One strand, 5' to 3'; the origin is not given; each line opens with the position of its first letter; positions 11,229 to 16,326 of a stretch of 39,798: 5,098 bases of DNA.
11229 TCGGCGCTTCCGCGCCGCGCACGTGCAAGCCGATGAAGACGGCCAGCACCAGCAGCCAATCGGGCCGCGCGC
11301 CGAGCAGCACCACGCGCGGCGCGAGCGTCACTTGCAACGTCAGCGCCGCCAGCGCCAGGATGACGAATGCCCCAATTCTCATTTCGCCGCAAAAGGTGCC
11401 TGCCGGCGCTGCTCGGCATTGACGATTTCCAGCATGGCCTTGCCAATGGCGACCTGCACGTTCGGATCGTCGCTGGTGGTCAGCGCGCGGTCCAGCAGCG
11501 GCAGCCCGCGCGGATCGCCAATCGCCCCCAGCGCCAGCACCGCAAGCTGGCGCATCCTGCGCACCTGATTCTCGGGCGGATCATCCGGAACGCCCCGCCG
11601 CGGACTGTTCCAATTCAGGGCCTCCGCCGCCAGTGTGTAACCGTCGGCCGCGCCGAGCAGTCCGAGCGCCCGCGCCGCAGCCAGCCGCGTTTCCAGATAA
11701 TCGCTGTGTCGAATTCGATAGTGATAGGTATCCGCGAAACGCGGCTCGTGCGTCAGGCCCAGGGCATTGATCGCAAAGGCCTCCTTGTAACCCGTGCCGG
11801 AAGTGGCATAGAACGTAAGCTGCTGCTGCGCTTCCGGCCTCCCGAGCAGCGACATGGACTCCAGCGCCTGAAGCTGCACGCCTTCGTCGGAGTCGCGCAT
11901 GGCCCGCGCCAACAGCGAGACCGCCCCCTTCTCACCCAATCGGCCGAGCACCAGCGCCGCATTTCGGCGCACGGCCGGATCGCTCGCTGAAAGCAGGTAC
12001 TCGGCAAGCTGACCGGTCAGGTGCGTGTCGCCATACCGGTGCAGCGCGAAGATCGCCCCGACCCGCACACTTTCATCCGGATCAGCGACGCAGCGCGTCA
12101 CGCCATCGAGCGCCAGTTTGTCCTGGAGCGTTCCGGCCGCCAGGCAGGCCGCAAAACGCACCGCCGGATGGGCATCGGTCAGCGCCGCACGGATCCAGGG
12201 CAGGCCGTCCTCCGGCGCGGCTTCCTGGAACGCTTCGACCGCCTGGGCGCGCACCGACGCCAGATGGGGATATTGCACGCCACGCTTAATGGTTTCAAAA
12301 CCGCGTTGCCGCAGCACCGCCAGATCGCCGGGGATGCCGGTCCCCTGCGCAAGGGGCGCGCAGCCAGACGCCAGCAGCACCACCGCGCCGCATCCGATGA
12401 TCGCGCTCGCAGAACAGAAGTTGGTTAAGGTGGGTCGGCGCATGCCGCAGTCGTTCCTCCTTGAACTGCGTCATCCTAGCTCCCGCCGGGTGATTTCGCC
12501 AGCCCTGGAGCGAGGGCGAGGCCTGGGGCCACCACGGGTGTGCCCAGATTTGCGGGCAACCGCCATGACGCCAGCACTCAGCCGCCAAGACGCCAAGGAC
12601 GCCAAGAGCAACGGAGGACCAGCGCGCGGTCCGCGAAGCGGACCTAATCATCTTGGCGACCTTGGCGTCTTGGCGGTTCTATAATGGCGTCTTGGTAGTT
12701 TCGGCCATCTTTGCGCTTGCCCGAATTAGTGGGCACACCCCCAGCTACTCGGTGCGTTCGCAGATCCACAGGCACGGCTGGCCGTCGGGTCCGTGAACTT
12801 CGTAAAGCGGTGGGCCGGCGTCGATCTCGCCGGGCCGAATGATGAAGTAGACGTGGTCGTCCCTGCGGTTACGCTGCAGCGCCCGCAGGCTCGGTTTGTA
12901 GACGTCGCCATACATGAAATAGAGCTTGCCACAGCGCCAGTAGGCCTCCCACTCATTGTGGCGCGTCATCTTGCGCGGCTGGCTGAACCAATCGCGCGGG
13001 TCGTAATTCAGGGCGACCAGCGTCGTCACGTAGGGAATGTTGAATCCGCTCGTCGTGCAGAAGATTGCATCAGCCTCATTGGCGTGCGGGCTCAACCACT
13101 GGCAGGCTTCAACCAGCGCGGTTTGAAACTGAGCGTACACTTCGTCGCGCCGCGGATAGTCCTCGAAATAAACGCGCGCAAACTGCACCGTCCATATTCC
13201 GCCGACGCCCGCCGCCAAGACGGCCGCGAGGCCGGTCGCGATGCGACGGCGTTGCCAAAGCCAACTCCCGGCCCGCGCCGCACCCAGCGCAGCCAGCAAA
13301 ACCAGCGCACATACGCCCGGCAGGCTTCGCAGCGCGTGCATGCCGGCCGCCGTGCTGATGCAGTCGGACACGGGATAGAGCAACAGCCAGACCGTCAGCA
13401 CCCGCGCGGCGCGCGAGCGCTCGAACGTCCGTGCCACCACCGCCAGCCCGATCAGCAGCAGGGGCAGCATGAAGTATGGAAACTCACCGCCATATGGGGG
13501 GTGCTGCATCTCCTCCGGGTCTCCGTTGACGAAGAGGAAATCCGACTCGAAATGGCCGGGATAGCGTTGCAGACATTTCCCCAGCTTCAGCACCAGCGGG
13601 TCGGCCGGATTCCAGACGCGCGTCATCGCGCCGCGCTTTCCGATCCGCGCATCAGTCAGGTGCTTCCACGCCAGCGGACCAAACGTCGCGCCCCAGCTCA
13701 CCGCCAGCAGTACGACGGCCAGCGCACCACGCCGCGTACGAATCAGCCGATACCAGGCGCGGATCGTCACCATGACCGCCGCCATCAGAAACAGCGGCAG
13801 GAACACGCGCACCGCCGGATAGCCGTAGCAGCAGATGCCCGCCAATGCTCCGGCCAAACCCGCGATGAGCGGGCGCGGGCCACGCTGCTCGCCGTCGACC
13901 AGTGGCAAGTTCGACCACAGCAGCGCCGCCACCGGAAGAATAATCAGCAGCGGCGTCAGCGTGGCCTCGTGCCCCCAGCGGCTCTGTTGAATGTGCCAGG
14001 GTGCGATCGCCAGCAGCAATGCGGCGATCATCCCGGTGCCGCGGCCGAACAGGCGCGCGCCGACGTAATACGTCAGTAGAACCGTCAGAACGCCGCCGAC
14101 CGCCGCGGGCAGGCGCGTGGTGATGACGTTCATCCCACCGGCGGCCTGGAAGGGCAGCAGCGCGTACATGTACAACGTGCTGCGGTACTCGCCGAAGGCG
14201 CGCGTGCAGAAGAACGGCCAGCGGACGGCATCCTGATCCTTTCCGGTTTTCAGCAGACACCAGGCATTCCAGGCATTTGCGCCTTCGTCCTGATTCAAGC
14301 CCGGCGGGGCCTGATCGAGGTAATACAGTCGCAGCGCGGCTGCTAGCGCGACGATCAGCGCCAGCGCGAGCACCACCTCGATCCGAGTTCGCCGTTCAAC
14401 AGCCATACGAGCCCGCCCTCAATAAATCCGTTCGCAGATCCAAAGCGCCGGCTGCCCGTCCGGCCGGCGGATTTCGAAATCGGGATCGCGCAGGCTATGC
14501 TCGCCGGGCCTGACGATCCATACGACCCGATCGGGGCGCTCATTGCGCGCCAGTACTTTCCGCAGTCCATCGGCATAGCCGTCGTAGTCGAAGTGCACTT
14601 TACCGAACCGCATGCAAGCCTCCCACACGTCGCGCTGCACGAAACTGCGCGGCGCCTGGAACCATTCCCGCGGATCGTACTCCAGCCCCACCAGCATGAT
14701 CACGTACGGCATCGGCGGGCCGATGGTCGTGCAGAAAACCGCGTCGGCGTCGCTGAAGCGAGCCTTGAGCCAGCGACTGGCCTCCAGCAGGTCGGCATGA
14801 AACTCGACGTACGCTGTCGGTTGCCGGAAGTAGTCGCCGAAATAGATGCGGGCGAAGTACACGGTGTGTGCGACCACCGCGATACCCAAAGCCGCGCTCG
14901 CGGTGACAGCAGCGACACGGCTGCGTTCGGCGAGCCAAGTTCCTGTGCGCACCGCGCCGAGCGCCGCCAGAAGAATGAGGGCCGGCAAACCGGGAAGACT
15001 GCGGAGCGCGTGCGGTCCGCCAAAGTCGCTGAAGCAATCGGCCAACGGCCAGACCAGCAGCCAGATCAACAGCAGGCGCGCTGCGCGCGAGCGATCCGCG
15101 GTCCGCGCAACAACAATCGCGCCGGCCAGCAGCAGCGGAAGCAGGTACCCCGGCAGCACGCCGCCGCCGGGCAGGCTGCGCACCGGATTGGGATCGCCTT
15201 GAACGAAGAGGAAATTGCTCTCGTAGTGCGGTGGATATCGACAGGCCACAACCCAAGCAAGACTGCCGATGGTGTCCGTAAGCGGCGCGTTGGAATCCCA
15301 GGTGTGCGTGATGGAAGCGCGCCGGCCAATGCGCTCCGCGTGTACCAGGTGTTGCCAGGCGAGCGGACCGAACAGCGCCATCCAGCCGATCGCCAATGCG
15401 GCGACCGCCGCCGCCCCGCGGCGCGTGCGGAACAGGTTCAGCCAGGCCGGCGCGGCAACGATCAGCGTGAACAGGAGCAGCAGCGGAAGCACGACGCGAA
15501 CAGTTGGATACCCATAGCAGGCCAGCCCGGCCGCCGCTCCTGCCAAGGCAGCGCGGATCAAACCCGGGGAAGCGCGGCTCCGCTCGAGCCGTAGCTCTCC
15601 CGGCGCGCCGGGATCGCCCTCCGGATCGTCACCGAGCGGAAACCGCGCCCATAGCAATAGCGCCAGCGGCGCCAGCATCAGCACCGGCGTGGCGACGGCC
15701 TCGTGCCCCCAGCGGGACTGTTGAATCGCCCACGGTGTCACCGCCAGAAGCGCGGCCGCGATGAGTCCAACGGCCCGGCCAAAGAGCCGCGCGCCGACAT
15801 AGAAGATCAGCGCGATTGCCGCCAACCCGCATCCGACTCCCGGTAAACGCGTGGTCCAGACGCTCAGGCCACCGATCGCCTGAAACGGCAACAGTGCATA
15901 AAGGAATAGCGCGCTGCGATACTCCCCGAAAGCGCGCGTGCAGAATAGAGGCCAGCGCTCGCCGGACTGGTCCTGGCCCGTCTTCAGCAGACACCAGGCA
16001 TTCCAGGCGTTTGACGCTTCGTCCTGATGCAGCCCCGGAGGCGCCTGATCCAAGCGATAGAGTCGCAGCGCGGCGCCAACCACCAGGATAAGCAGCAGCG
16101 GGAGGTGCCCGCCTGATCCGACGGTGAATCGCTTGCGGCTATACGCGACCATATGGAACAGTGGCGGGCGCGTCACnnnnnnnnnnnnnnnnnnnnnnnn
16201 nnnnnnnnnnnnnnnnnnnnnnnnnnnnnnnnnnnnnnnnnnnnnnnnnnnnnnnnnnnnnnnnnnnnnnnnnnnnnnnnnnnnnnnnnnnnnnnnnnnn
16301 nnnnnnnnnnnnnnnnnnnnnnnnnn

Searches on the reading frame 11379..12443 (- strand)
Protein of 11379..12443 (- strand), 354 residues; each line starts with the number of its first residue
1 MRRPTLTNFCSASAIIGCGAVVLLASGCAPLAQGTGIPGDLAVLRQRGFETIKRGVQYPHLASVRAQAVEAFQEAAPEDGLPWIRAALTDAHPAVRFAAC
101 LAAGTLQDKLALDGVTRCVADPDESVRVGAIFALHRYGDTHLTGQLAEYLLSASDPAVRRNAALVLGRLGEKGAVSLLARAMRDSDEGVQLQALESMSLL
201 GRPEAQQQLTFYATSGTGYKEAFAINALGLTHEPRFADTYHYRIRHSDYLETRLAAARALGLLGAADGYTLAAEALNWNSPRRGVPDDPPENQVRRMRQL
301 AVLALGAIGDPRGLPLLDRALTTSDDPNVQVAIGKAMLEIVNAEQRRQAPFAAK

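Call 58: search_protein_families(library=pfam, proteins=[window:11379-12443:-], max_evalue=0.001)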
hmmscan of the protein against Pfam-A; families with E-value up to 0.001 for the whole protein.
window:11379-12443:- (354 aa): 4 families
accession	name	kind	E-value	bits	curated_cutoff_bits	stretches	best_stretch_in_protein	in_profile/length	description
PF13646.12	HEAT_2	-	1.7e-35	121.6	27.7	3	146-210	4-68/88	HEAT repeats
PF02985.28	HEAT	-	3.1e-13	49.1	23.5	0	150-171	8-29/31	HEAT repeat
PF03130.22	HEAT_PBS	-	6e-10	39.1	20.9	0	299-321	3-25/27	PBS lyase HEAT-like repeat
PF12717.13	Cnd1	-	0.00021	21.9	26.4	0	151-195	30-80/162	non-SMC mitotic condensation complex subunit 1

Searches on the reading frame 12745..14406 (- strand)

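Call 16: search_protein_families(library=pfam, proteins=[window:12745-14406:-], max_evalue=0.01)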
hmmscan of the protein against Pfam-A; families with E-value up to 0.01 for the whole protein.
window:12745-14406:- (553 aa): 2 families
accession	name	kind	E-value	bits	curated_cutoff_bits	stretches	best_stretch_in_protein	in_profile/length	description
PF02516.20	STT3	-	5.9e-05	23.2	24.5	1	92-215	94-211/405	Oligosaccharyl transferase STT3, N-terminal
PF13231.12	PMT_2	-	0.00024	21.8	26.1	1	93-236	20-154/160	Dolichyl-phosphate-mannose-protein mannosyltransferase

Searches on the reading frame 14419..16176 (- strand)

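Call 13: search_protein_families(library=ncbifam, proteins=[window:14419-16176:-])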
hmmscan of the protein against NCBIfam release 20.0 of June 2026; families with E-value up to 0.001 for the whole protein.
window:14419-16176:- (585 aa): 2 families
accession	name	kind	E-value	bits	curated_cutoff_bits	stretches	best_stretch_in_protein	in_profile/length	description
TIGR04154.1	archaeo_STT3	subfamily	1.6e-07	30.1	450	1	115-260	104-244/831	oligosaccharyl transferase, archaeosortase A system-associated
TIGR03663.1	TIGR03663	subfamily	8e-05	21.8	126.25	1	27-158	4-121/435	flippase activity-associated protein Agl23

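Call 16: search_protein_families(library=pfam, proteins=[window:14419-16176:-], max_evalue=0.01)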
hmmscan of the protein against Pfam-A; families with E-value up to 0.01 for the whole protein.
window:14419-16176:- (585 aa): 1 family
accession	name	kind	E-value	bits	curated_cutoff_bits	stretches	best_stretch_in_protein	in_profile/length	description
PF13231.12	PMT_2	-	1.3e-06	29.1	26.1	1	96-178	11-91/160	Dolichyl-phosphate-mannose-protein mannosyltransferase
